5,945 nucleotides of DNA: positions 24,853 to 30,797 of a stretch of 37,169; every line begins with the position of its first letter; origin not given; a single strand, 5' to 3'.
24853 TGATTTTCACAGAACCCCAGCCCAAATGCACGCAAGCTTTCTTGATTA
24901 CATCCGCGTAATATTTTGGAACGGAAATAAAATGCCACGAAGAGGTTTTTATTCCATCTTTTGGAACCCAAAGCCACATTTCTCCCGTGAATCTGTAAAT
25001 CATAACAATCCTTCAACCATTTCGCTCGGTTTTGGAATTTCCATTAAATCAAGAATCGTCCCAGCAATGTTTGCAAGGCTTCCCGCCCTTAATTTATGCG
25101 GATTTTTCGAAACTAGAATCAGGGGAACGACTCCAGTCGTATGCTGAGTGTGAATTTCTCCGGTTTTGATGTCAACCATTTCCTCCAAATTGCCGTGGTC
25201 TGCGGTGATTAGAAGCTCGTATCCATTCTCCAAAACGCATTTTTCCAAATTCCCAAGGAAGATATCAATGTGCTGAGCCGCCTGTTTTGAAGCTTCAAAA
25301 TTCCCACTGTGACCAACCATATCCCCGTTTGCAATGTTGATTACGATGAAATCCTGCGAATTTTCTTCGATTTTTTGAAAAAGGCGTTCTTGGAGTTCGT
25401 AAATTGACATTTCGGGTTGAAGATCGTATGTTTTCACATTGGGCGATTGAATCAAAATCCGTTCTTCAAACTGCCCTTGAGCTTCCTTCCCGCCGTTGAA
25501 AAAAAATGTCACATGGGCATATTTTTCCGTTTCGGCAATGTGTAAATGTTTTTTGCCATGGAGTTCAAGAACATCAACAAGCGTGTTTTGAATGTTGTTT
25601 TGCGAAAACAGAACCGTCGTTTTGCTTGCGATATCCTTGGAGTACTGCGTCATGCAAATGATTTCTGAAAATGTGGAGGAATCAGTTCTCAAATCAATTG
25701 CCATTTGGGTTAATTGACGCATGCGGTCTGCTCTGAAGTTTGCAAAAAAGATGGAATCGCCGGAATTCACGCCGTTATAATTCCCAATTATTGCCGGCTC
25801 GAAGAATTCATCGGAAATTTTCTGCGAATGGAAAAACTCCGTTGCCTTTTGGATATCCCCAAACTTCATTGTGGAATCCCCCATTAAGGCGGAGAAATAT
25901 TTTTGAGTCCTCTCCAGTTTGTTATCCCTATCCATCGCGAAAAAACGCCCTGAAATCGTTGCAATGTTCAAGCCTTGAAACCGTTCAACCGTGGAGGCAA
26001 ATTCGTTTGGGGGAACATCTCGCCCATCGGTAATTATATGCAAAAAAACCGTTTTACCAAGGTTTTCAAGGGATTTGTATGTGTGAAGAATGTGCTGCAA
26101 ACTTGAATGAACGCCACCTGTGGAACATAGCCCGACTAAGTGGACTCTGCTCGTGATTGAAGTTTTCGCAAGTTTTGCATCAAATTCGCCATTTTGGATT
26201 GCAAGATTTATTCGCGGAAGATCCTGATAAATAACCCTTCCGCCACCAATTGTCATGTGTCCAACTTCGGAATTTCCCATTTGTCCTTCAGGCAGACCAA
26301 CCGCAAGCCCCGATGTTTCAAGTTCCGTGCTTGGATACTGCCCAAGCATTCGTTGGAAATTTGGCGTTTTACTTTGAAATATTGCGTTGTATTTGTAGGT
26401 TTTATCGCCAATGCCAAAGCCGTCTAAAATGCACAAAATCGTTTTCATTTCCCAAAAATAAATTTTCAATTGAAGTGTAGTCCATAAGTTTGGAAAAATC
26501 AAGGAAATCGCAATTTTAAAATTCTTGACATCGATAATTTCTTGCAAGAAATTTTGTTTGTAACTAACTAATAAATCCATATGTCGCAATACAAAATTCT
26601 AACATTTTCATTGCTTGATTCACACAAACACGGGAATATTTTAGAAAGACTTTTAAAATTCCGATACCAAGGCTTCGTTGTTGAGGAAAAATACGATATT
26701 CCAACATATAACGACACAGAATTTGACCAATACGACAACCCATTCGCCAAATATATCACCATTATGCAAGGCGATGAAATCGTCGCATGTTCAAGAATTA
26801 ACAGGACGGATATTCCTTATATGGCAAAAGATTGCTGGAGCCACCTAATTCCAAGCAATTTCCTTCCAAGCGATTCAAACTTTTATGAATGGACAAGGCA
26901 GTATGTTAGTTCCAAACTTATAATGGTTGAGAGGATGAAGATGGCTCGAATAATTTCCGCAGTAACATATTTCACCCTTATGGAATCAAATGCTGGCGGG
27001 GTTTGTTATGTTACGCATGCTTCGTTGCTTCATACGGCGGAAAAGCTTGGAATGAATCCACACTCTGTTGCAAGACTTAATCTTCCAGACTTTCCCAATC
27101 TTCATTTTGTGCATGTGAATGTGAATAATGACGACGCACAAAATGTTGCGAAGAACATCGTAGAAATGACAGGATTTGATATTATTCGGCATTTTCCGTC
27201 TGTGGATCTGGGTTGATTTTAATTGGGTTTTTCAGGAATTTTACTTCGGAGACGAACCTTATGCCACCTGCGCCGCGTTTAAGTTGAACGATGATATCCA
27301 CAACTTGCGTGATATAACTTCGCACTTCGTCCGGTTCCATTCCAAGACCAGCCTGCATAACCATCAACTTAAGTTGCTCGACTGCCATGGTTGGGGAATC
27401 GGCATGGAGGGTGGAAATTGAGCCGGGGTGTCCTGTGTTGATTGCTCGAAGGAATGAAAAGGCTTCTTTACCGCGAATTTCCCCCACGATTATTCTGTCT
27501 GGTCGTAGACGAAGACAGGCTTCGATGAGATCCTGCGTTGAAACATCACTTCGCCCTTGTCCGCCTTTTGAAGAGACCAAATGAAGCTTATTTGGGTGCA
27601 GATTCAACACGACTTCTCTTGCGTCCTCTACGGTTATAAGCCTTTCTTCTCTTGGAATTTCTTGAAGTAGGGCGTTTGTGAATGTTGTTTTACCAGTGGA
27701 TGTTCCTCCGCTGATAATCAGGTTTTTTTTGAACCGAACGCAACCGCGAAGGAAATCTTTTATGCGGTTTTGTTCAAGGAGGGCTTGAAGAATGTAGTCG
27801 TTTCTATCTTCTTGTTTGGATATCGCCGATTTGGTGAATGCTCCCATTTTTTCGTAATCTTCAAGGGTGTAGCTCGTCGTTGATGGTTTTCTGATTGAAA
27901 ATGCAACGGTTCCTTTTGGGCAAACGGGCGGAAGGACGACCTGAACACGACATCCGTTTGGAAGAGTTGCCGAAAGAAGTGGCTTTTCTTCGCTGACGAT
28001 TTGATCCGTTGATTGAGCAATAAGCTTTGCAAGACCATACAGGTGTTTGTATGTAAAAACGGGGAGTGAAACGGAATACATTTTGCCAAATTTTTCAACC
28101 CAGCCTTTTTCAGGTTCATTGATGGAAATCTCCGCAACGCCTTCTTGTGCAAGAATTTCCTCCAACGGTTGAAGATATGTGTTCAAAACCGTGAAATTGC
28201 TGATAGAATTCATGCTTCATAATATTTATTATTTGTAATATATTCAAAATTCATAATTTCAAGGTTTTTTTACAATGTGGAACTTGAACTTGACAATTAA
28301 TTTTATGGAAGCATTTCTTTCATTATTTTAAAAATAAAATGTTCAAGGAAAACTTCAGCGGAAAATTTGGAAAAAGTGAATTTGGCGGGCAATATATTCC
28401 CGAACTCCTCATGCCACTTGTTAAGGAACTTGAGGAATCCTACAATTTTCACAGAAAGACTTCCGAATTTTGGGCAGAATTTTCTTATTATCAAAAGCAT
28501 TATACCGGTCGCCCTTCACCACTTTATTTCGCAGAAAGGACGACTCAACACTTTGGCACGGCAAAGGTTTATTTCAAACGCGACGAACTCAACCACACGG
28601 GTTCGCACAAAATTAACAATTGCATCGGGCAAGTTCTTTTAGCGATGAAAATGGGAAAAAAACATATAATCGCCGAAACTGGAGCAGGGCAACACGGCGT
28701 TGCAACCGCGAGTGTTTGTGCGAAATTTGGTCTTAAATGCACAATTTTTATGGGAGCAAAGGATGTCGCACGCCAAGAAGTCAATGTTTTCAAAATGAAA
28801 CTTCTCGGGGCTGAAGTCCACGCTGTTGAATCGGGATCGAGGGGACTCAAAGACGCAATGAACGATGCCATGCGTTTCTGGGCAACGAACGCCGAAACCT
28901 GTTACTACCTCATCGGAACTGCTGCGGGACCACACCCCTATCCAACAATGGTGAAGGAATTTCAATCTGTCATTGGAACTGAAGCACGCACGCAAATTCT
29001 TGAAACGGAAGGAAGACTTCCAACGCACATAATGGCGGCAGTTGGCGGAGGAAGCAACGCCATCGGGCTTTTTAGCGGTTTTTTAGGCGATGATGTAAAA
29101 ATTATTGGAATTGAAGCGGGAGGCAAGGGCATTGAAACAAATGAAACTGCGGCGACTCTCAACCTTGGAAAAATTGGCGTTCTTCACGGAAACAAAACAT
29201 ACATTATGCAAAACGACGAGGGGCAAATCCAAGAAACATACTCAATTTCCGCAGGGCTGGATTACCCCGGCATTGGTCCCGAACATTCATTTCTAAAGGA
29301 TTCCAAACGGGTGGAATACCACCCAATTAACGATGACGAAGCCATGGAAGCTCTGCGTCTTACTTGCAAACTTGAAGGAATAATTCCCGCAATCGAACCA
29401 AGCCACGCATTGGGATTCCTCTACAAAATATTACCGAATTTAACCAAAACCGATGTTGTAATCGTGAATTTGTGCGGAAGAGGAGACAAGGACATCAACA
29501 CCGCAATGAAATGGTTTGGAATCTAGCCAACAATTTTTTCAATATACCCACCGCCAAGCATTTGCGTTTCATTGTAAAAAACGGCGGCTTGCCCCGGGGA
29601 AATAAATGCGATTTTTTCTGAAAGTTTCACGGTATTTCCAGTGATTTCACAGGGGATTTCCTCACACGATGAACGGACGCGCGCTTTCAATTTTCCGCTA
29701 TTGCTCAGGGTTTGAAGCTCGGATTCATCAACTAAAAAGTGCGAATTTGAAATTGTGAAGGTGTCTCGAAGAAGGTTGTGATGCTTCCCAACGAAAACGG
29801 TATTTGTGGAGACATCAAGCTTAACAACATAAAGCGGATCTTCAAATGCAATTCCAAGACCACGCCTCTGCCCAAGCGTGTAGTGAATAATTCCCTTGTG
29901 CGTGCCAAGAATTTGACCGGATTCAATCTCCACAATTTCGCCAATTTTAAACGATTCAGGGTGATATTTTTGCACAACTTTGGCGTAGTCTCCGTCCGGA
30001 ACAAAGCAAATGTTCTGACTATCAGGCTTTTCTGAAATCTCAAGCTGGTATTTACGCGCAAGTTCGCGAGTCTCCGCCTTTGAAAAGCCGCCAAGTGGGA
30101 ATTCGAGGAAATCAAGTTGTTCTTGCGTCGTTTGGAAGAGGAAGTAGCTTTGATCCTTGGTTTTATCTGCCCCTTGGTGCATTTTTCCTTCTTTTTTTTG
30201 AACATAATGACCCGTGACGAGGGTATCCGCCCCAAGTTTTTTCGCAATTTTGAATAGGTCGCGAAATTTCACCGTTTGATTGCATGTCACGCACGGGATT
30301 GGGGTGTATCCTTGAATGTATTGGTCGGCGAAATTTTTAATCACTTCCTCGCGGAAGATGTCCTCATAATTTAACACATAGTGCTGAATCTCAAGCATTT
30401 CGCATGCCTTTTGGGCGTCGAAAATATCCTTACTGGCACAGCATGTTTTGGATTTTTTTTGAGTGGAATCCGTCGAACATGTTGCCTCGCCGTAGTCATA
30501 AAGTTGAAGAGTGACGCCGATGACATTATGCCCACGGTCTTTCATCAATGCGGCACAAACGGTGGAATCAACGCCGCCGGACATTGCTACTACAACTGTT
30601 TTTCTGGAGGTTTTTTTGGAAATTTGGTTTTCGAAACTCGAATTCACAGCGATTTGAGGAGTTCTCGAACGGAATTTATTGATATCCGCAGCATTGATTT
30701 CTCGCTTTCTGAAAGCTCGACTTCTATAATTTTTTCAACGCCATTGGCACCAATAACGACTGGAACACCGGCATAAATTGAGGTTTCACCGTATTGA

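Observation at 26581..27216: LuxI-type autoinducer synthase-like gene with no LuxR partner in a reduced genome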

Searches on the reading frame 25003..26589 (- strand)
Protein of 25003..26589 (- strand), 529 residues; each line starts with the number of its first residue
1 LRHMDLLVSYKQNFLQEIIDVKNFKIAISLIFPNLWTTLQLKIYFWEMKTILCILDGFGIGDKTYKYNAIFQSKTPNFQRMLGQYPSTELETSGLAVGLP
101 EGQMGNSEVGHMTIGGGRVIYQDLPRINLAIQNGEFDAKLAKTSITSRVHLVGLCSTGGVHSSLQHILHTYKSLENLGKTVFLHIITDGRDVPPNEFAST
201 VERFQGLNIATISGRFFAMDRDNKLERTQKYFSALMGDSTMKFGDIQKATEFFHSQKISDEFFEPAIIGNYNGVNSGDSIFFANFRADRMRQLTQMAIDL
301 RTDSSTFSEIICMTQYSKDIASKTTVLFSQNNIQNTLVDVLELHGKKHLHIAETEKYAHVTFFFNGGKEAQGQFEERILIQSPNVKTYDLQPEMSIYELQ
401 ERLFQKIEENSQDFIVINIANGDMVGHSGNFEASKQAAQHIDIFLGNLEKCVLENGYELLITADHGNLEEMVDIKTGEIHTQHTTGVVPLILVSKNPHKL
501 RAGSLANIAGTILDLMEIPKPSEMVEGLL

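Call 13: search_protein_families(library=pfam, proteins=[window:25003-26589:-])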
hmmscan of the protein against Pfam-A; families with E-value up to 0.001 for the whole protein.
window:25003-26589:- (529 aa): 4 families
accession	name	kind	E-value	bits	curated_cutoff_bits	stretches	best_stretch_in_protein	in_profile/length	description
PF01676.23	Metalloenzyme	-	1.4e-69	234.8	24.3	1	48-519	1-251/252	Metalloenzyme superfamily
PF06415.18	iPGM_N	-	4.2e-47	160.9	27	1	145-318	26-217/217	BPG-independent PGAM N-terminus (iPGM_N)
PF08665.17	PglZ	-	0.00021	21.8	25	0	411-468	113-173/179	PglZ domain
PF01663.27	Phosphodiest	-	0.00041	20.5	23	0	403-467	148-221/342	Type I phosphodiesterase / nucleotide pyrophosphatase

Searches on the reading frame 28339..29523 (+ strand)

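Call 13: search_protein_families(library=pfam, proteins=[window:28339-29523:+])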
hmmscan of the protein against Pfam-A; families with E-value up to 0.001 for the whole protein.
window:28339-29523:+ (395 aa): 1 family
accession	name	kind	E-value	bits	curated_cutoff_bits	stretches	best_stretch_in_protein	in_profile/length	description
PF00291.31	PALP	-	6.8e-38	131.1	35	1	57-380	5-295/295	Pyridoxal-phosphate dependent enzyme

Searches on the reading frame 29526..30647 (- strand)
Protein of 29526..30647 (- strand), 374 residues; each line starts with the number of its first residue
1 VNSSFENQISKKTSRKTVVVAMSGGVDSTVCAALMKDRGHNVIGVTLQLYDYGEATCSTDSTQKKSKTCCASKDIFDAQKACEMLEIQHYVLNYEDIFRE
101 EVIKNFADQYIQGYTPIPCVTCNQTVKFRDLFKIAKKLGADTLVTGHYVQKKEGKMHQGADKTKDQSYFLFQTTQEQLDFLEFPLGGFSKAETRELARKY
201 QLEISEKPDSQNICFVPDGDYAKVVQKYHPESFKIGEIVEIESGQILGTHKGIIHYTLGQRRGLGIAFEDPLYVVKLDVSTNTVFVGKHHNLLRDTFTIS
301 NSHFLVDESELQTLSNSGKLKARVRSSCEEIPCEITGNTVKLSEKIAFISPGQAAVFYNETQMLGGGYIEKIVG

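Call 13: search_protein_families(library=pfam, proteins=[window:29526-30647:-])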
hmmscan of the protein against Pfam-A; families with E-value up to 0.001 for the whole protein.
window:29526-30647:- (374 aa): 9 families
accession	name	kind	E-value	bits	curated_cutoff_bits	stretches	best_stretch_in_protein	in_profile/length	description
PF03054.22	tRNA_Me_trans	-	2.6e-69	233.4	20.6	1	16-217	1-201/202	tRNA methyl transferase HUP domain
PF20259.3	tRNA_Me_trans_M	-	2.5e-21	75.4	27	1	224-288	3-66/66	tRNA methyl transferase PRC-barrel domain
PF20258.4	tRNA_Me_trans_C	-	6.8e-13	49.2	20.6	1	294-369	1-77/77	Aminomethyltransferase beta-barrel domain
PF02568.20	ThiI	-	2.6e-06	27.6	20.5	1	16-147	4-116/197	Thiamine biosynthesis protein (ThiI)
PF00764.25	Arginosuc_synth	-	5.8e-06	26.9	27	1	18-80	2-63/162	Arginosuccinate synthase N-terminal HUP domain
PF06508.19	QueC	-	6e-06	26.4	22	1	18-75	2-53/210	Queuosine biosynthesis protein QueC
PF02540.23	NAD_synthase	-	9.4e-05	22.1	21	1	6-47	10-52/242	NAD synthase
PF00733.27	Asn_synthase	-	0.00047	20.3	21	1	14-184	16-176/354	Asparagine synthase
PF01171.26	ATP_bind_3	-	0.00049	20.3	27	0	18-80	2-64/182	PP-loop family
